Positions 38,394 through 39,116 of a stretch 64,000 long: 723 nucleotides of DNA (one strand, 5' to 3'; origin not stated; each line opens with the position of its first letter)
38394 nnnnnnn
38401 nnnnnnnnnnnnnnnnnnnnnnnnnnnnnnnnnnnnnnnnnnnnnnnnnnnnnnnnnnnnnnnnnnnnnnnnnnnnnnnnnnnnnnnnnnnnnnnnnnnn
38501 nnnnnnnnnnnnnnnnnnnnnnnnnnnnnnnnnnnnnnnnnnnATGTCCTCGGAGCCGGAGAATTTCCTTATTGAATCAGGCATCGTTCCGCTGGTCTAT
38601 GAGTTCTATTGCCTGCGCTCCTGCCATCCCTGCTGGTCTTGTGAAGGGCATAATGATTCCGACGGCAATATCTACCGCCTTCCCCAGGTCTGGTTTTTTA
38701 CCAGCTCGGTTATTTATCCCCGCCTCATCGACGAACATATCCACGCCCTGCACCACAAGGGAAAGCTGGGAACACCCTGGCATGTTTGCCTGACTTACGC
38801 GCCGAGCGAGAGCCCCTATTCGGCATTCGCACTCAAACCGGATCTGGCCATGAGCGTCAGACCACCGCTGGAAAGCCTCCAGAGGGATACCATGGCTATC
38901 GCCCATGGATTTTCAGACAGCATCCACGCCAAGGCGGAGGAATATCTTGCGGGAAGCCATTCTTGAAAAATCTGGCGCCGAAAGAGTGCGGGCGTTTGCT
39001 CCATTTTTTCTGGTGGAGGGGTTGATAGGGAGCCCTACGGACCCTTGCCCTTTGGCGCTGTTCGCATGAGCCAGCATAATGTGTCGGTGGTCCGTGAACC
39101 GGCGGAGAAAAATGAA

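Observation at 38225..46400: About-8 kb compositionally distinct accessory island of hypothetical genes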

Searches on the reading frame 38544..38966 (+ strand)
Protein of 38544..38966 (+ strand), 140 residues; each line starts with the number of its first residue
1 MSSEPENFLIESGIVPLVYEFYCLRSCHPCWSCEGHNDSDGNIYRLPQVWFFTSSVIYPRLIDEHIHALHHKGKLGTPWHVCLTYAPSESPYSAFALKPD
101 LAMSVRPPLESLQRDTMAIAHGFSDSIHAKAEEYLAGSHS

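Call 27: list_cluster_members(proteins=[window:38544-38966:+, window:39112-39876:+, window:39894-40655:-, window:40741-41385:+, window:42100-42801:-, window:42944-43306:+, window:43359-44498:-, window:44664-44990:+, window:44987-45880:+, window:45942-46382:+])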
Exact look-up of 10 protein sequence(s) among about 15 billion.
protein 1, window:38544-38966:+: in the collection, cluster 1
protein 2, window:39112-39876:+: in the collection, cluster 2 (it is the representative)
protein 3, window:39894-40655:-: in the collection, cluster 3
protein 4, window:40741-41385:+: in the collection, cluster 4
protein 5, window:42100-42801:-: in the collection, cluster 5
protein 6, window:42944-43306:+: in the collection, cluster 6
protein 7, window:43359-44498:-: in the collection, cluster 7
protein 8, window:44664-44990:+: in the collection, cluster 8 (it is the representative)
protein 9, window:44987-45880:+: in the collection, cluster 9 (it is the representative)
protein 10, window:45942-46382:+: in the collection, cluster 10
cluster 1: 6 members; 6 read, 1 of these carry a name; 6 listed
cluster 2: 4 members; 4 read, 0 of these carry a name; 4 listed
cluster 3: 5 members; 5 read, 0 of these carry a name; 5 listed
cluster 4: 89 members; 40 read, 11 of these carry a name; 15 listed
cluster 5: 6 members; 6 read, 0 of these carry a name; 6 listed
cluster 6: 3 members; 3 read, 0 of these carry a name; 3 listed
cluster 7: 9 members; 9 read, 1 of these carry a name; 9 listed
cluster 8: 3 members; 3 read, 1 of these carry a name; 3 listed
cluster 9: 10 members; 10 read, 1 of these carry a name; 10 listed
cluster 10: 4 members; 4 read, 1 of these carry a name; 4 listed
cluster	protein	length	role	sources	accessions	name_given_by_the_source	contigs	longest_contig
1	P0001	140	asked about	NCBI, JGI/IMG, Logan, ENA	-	-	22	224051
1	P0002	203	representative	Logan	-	-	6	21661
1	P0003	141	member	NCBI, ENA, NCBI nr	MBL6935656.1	MAG: hypothetical protein ISR48_09605 [Alphaproteobacteria bacterium] | hypothetical protein [Alphaproteobacteria bacterium]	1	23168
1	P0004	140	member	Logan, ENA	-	-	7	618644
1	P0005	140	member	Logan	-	-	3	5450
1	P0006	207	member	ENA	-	-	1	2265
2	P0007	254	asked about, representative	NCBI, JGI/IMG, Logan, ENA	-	-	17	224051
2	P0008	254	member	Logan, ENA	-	-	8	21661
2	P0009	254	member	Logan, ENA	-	-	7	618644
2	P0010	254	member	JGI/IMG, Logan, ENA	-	-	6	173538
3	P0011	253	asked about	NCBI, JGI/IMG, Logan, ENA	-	-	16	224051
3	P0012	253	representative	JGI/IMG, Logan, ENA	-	-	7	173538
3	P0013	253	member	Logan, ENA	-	-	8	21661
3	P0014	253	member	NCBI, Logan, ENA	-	-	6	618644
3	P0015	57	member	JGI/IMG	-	-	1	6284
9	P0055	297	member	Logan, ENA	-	-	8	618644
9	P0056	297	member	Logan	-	-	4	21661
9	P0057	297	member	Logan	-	-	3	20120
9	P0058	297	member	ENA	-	-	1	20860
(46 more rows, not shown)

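Call 28: find_encoding_contigs(protein=P0055, flank=10000, max_places=3)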
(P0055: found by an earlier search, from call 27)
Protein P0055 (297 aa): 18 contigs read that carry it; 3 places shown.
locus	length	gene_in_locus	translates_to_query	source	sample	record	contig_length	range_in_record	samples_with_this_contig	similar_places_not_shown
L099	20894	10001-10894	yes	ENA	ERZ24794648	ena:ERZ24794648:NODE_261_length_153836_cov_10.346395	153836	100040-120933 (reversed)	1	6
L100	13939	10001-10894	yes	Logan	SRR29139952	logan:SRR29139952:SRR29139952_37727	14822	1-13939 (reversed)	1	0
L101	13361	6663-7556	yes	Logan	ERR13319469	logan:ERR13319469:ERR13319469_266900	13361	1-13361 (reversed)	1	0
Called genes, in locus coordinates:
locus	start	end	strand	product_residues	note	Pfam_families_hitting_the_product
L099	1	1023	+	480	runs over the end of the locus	PF14691:Fer4_20, PF00890:FAD_binding_2 (weak), PF01266:DAO (weak), PF01946:Thi4 (weak), PF07992:Pyr_redox_2, PF12831:FAD_oxidored (weak), PF13450:NAD_binding_8, PF01593:Amino_oxidase (weak), +4 more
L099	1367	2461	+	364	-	PF01555:N6_N4_Mtase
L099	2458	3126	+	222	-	PF27324:MjaV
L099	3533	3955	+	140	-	-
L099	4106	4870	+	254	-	-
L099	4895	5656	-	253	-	PF22441:CLIC-like_N, PF02798:GST_N, PF13409:GST_N_2, PF13417:GST_N_3, PF13410:GST_C_2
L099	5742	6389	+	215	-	PF02441:Flavoprotein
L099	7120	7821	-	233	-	-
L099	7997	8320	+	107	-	-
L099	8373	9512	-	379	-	-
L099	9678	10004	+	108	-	-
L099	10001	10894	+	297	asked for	PF04784:DUF547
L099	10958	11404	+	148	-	-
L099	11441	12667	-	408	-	PF00072:Response_reg, PF12706:Lactamase_B_2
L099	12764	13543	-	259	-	PF00702:Hydrolase, PF12710:HAD (weak), PF13419:HAD_2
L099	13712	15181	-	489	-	PF00294:PfkB, PF08543:Phos_pyr_kin, PF01467:CTP_transf_like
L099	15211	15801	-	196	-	PF01380:SIS (faint), PF13580:SIS_2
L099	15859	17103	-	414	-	PF13439:Glyco_transf_4, PF13579:Glyco_trans_4_4, PF00534:Glycos_transf_1, PF13692:Glyco_trans_1_4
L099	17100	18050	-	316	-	PF13489:Methyltransf_23, PF07021:MetW (weak), PF13847:Methyltransf_31 (weak), PF08241:Methyltransf_11, PF08242:Methyltransf_12, PF13649:Methyltransf_25 (weak)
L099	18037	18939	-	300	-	PF00535:Glycos_transf_2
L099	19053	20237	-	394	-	PF13439:Glyco_transf_4, PF13579:Glyco_trans_4_4, PF00534:Glycos_transf_1, PF20706:GT4-conflict, PF13692:Glyco_trans_1_4, PF13524:Glyco_trans_1_2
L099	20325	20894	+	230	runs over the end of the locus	-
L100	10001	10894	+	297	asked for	PF04784:DUF547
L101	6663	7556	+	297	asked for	PF04784:DUF547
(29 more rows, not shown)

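Call 29: find_encoding_contigs(protein=P0058, flank=10000, max_places=3)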
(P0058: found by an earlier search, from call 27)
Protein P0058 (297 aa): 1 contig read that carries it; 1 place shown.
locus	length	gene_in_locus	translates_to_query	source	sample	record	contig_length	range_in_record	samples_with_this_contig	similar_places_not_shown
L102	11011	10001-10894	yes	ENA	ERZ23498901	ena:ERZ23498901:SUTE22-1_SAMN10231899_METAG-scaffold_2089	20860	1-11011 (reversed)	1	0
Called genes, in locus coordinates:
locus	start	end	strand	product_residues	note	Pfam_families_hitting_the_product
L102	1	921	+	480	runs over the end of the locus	PF14691:Fer4_20, PF00070:Pyr_redox (weak), PF00890:FAD_binding_2 (weak), PF01266:DAO (weak), PF01946:Thi4 (weak), PF03486:HI0933_like (weak), PF07992:Pyr_redox_2, PF13450:NAD_binding_8, +4 more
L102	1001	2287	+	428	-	PF01555:N6_N4_Mtase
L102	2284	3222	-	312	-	PF13593:SBF_like, PF01758:SBF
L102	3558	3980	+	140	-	-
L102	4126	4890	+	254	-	-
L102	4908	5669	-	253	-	PF22441:CLIC-like_N, PF02798:GST_N, PF13409:GST_N_2, PF13417:GST_N_3, PF13410:GST_C_2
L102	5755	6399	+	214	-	PF02441:Flavoprotein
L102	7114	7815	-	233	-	-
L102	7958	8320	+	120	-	-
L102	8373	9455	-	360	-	-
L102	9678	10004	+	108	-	-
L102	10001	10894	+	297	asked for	PF04784:DUF547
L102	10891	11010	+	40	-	?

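Call 31: find_encoding_contigs(protein=P0056, flank=10000, max_places=3)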
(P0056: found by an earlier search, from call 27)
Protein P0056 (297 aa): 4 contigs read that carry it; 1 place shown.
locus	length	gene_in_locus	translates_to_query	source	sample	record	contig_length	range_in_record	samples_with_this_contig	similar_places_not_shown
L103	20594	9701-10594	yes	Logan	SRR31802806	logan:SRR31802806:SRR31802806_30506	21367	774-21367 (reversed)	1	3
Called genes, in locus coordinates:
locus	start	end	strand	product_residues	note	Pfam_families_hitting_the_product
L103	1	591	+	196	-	?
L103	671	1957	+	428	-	PF01555:N6_N4_Mtase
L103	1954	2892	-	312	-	PF13593:SBF_like, PF01758:SBF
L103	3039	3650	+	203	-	-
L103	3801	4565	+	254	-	-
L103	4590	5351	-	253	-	PF22441:CLIC-like_N, PF02798:GST_N, PF13409:GST_N_2, PF13417:GST_N_3, PF13410:GST_C_2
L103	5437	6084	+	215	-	PF02441:Flavoprotein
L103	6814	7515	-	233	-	-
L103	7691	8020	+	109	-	-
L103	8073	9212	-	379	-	-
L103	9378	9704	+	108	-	-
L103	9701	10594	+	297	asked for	PF04784:DUF547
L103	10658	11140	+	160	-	-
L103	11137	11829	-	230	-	PF12706:Lactamase_B_2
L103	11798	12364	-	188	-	PF00072:Response_reg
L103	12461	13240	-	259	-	PF00702:Hydrolase, PF12710:HAD (weak), PF13419:HAD_2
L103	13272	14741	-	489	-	PF00294:PfkB, PF08543:Phos_pyr_kin, PF01467:CTP_transf_like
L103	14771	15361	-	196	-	PF13580:SIS_2, PF01380:SIS (faint)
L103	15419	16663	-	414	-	PF13439:Glyco_transf_4, PF13579:Glyco_trans_4_4, PF00534:Glycos_transf_1, PF13692:Glyco_trans_1_4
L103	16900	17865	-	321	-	PF01073:3Beta_HSD (weak), PF01370:Epimerase, PF04321:RmlD_sub_bind (weak), PF07993:NAD_binding_4 (faint), PF16363:GDP_Man_Dehyd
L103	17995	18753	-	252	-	PF00149:Metallophos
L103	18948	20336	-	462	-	PF08448:PAS_4, PF13487:HD_5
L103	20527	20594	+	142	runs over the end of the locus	-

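Call 32: find_encoding_contigs(protein=P0057, flank=10000, max_places=3)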
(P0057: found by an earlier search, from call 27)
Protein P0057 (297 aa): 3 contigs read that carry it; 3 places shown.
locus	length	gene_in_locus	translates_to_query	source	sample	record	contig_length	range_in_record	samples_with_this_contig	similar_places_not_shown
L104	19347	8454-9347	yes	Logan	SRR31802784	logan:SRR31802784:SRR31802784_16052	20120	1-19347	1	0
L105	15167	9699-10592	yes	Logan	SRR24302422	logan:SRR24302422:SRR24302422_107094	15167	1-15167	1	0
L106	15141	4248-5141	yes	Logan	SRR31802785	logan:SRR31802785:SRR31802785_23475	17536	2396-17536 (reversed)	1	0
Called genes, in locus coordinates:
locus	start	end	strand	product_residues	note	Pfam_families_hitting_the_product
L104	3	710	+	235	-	?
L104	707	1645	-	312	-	PF13593:SBF_like, PF01758:SBF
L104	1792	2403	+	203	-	-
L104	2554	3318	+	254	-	-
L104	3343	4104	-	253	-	PF22441:CLIC-like_N, PF02798:GST_N, PF13409:GST_N_2, PF13417:GST_N_3, PF13410:GST_C_2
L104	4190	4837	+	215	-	PF02441:Flavoprotein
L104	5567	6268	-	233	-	-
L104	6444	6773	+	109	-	-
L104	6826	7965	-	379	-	-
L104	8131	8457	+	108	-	-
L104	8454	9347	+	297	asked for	PF04784:DUF547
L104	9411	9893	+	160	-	-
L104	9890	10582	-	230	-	PF12706:Lactamase_B_2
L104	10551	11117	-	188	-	PF00072:Response_reg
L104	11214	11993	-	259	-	PF00702:Hydrolase, PF12710:HAD (weak), PF13419:HAD_2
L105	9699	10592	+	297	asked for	PF04784:DUF547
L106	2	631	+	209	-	?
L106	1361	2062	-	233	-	-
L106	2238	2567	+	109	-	-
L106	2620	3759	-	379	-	-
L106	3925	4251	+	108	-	-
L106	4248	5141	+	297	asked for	PF04784:DUF547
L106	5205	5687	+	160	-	-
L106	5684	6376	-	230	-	PF12706:Lactamase_B_2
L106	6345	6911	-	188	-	PF00072:Response_reg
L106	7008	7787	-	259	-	PF00702:Hydrolase, PF12710:HAD (weak), PF13419:HAD_2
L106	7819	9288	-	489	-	PF00294:PfkB, PF08543:Phos_pyr_kin, PF01467:CTP_transf_like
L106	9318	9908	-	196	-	PF13580:SIS_2, PF01380:SIS (faint)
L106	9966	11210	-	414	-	PF13439:Glyco_transf_4, PF13579:Glyco_trans_4_4, PF00534:Glycos_transf_1, PF13692:Glyco_trans_1_4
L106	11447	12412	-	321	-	PF01073:3Beta_HSD (weak), PF01370:Epimerase, PF04321:RmlD_sub_bind (weak), PF07993:NAD_binding_4 (faint), PF16363:GDP_Man_Dehyd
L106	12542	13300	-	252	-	PF00149:Metallophos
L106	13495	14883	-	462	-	PF08448:PAS_4, PF13487:HD_5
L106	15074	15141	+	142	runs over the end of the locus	-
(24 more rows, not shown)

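Call 47: predict_structure(alignment_id=A1)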
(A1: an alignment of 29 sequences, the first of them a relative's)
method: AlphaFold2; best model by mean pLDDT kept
length: 254 residues; sequences in the alignment: 29
mean_pLDDT: 79.4   pTM: 0.83
mean pLDDT of the five models: 79.4, 77.2, 76.3, 75.3, 66.0
residues with pLDDT >= 90: 88; 70-90: 112; 50-70: 30; < 50: 24
segments of 3 or more residues with pLDDT < 50: 118-123, 129-132, 134-136, 138-142
pLDDT, mean of each block of 10 residues (from residue 1): 68 93 90 96 93 91 89 94 83 80 90 69 48 45 68 76 83 92 92 78 87 84 81 69 56 55
secondary structure, 60 per line:
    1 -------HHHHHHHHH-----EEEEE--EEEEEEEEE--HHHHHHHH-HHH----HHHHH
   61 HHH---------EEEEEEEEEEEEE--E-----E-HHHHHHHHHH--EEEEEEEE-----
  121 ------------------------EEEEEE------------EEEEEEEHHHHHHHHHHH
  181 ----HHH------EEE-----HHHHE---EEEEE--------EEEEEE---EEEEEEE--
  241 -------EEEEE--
elements in order: H8-16 E22-26 E29-37 H40-47 H56-63 E73-85 H96-105 E108-115 E145-150 E163-169 H170-180 E194-196 H202-205 E210-214 E223-228 E232-238 E248-252

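Call 91: search_protein_families(library=pfam, alignment_id=A1, max_evalue=10)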
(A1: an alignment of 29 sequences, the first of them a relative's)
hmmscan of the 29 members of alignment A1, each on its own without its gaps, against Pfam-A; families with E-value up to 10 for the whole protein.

A. member 1, P0007 (254 aa): 1 family
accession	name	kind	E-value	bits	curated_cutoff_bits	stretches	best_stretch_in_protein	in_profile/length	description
PF02668.22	TauD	-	0.069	13.5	27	1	90-151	22-80/267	Taurine catabolism dioxygenase TauD, TfdA family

B. families by the number of members that match (of 29 scanned): 2 families
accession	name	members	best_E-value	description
PF02668.22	TauD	9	0.0013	Taurine catabolism dioxygenase TauD, TfdA family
PF20766.2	DUF447_C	1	0.01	Protein of unknown function (DUF447)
